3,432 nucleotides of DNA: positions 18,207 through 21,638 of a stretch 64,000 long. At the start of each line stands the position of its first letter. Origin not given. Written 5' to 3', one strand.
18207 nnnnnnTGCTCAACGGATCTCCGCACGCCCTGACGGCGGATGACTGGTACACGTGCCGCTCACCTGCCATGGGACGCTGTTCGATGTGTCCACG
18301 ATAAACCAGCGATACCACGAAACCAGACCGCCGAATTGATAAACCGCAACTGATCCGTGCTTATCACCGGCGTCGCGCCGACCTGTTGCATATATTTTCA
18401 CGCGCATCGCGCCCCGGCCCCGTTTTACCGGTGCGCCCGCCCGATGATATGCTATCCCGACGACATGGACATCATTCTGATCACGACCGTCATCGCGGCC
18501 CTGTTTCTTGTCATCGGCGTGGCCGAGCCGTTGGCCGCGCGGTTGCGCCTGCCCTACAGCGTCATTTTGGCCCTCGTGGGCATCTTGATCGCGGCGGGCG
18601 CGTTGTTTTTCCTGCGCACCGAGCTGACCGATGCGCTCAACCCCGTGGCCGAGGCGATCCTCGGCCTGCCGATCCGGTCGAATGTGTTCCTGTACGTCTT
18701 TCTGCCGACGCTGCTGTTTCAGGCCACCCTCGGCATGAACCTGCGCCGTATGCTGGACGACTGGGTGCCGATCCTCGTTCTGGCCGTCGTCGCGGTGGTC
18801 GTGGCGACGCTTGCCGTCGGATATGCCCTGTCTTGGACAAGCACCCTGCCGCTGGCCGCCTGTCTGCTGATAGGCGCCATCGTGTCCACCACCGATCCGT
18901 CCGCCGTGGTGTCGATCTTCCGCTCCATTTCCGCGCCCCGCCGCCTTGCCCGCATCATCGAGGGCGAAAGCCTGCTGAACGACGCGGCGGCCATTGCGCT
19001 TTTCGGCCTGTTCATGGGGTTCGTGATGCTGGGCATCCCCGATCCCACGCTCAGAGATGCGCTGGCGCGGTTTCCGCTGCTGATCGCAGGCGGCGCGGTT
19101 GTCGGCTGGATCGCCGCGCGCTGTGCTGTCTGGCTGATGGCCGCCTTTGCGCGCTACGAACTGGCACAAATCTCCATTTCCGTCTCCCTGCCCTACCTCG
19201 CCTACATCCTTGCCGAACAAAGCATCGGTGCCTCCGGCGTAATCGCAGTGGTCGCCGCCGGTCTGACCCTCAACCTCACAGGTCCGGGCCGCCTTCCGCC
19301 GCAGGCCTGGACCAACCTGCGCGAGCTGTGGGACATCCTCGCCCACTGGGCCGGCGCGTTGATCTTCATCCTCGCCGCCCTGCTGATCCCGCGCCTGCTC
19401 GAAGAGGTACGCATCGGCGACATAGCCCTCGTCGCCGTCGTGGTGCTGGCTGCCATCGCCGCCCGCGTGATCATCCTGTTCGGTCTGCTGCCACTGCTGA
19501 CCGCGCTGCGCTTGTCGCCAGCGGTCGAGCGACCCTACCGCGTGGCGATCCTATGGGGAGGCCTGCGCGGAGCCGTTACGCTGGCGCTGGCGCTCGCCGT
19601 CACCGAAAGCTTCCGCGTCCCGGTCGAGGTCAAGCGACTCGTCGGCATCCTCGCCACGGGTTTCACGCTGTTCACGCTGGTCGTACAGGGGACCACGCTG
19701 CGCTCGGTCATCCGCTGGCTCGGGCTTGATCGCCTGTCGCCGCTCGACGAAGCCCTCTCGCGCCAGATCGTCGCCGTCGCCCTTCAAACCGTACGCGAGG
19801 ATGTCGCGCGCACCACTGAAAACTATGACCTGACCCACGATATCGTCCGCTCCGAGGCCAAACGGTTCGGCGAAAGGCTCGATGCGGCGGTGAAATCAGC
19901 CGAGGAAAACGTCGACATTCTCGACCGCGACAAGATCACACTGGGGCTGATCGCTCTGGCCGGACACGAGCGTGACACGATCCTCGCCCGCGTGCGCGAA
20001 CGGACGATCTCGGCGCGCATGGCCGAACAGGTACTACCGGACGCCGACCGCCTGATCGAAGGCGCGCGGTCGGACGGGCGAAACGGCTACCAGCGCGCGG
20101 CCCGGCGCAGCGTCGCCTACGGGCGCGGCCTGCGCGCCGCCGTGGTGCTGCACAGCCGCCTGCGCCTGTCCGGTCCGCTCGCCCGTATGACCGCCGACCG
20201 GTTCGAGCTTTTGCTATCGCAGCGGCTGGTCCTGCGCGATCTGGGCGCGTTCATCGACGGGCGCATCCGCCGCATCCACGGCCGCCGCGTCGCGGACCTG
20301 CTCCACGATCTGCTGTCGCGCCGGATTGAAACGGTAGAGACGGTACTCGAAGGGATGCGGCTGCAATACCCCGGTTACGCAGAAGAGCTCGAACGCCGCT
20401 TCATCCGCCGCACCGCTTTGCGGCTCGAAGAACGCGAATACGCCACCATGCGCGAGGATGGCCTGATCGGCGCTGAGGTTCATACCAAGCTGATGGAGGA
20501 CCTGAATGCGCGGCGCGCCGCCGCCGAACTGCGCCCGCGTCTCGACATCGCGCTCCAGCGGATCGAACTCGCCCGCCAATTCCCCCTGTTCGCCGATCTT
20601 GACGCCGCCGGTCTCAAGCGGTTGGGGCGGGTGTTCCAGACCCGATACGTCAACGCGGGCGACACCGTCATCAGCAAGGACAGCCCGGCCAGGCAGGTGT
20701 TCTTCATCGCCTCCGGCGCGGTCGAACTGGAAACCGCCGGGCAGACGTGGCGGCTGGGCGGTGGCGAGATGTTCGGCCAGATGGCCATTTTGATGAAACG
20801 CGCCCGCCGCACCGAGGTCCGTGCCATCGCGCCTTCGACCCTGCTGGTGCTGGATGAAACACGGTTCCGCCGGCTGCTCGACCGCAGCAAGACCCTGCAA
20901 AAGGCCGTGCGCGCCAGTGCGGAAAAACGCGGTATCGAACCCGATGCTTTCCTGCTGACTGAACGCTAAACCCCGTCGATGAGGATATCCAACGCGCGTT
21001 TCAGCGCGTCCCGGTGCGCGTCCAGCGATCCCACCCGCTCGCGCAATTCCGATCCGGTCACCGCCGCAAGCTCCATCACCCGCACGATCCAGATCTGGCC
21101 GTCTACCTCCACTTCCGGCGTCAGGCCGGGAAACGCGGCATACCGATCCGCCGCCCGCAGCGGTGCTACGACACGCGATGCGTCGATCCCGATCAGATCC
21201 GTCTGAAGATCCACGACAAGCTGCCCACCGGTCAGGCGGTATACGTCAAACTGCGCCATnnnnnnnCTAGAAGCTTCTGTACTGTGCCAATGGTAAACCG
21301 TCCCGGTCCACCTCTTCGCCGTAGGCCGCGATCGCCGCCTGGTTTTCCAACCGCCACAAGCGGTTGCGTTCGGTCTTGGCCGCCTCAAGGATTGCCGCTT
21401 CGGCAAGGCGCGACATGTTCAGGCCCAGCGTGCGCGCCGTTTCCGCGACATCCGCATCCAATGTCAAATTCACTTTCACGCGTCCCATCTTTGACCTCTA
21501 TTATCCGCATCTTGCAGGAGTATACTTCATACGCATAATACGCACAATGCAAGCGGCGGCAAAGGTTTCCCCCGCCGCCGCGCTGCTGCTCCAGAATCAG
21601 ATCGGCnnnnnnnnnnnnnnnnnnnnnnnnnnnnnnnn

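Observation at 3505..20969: A roughly 17.5 kb two-promoter island for anoxic/salt survival on a plasmid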

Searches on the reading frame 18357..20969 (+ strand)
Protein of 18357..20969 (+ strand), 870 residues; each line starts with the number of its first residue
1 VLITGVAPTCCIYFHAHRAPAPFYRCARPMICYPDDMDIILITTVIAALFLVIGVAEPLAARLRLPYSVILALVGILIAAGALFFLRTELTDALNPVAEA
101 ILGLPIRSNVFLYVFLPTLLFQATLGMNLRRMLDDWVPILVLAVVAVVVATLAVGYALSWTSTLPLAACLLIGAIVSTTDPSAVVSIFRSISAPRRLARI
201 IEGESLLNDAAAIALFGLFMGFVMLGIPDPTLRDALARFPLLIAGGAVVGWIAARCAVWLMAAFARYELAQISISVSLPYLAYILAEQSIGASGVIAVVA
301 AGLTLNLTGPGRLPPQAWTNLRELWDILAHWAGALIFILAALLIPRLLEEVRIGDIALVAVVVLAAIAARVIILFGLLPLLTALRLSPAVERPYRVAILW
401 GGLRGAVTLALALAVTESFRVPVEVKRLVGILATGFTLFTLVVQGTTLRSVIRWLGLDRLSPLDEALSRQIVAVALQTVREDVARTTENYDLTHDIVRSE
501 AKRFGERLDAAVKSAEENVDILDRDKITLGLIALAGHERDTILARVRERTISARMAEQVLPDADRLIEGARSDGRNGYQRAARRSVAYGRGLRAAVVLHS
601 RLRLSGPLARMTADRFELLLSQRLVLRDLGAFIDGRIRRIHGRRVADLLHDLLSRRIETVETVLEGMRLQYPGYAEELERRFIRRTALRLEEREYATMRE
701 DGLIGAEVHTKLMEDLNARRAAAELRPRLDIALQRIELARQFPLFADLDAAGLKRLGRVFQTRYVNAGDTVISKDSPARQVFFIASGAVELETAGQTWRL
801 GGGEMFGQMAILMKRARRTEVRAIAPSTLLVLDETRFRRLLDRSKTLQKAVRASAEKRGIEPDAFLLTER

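Call 5: search_protein_families(library=pfam, proteins=[window:18357-20969:+])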
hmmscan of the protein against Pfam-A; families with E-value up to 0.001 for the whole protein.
window:18357-20969:+ (870 aa): 2 families
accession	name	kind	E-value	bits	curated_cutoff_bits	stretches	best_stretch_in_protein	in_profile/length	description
PF00999.27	Na_H_Exchanger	-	3.8e-48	164.7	26.2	1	51-453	4-374/375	Sodium/hydrogen exchanger, transmembrane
PF00027.35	cNMP_binding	-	7.9e-15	55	27.5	1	763-843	2-88/89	Cyclic nucleotide-binding domain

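Call 33: search_protein_families(library=ncbifam, proteins=[window:18465-20969:+])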
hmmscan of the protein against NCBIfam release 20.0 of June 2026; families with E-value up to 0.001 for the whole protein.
window:18465-20969:+ (834 aa): 7 families
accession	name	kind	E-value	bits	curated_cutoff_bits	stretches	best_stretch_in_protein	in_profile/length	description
TIGR00831.1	a_cpa1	equivalog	6.6e-62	209.7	279.6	1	11-528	4-517/525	Na+/H+ antiporter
TIGR00840.1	b_cpa1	equivalog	4.4e-41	140.9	251.25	1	28-481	34-475/559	sodium/hydrogen exchanger 3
NF003716.0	PRK05326.1-3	equivalog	5e-25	87.9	355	1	77-425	64-395/499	potassium/proton antiporter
NF003715.0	PRK05326.1-2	equivalog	5.6e-17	61.3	309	1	2-422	2-392/595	potassium/proton antiporter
NF041163.2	encap_f2b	equivalog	2.3e-11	43.5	400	1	704-821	74-199/450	family 2B encapsulin nanocompartment shell protein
NF003714.0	PRK05326.1-1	equivalog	1.1e-10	40.6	471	1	100-441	89-411/577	potassium/proton antiporter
NF058543.1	ActPatMycb56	equivalog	2.3e-05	23.4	460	1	708-818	3-118/317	acetyltransferase Pat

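Call 75: find_related_loci(query=window:18465-20969:+, collection=metagenome_contigs, flank=10000)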
Query window:18465-20969:+ (834 aa) in metagenome_contigs; peptide patterns used: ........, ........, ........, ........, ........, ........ (x = any residue, [..] = any of these).
336 stretches matched a pattern; 307 encode a relative of the query (tblastn E <= 1e-3); the best 80 are kept; 80 distinct loci.
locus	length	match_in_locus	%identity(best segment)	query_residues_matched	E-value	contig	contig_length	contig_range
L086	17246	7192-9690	85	1-833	0e+0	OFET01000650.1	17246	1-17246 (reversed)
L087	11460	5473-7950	86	1-826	0e+0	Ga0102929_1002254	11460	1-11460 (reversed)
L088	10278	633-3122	87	1-830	0e+0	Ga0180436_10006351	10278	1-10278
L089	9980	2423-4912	87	1-830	0e+0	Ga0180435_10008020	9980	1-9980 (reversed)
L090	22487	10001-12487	84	1-829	0e+0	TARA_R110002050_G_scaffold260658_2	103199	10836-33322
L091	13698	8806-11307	84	1-834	0e+0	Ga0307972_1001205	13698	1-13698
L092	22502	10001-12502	84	1-834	0e+0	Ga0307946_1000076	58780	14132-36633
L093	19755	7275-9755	83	1-827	0e+0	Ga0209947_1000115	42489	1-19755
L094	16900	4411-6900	84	1-830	0e+0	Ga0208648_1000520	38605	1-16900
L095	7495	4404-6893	84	1-830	0e+0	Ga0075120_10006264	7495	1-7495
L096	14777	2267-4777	85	1-830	0e+0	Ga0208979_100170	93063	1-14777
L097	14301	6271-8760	83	1-830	0e+0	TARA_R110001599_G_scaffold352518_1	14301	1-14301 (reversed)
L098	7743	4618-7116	86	1-833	0e+0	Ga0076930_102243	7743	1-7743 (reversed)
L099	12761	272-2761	84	1-830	0e+0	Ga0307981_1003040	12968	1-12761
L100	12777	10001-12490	85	1-830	0e+0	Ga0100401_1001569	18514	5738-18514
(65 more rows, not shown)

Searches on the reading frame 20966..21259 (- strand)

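Call 37: search_protein_families(library=pfam, max_evalue=0.01, proteins=[window:20966-21259:-])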
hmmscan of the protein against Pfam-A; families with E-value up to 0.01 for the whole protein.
window:20966-21259:- (97 aa): 1 family
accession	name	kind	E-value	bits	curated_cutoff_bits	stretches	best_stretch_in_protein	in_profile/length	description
PF01845.23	CcdB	-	1e-18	67.8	28.6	1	3-96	1-101/101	CcdB protein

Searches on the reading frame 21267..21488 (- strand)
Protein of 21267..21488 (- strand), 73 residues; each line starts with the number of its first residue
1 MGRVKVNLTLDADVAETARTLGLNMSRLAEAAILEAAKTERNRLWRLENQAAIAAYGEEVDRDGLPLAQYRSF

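Call 37: search_protein_families(library=pfam, max_evalue=0.01, proteins=[window:21267-21488:-])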
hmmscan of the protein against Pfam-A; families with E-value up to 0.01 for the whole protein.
window:21267-21488:- (73 aa): 1 family
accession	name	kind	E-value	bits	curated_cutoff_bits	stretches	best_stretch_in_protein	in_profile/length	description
PF07362.18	CcdA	-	1.3e-20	73.9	22.4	1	4-73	2-71/71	Post-segregation antitoxin CcdA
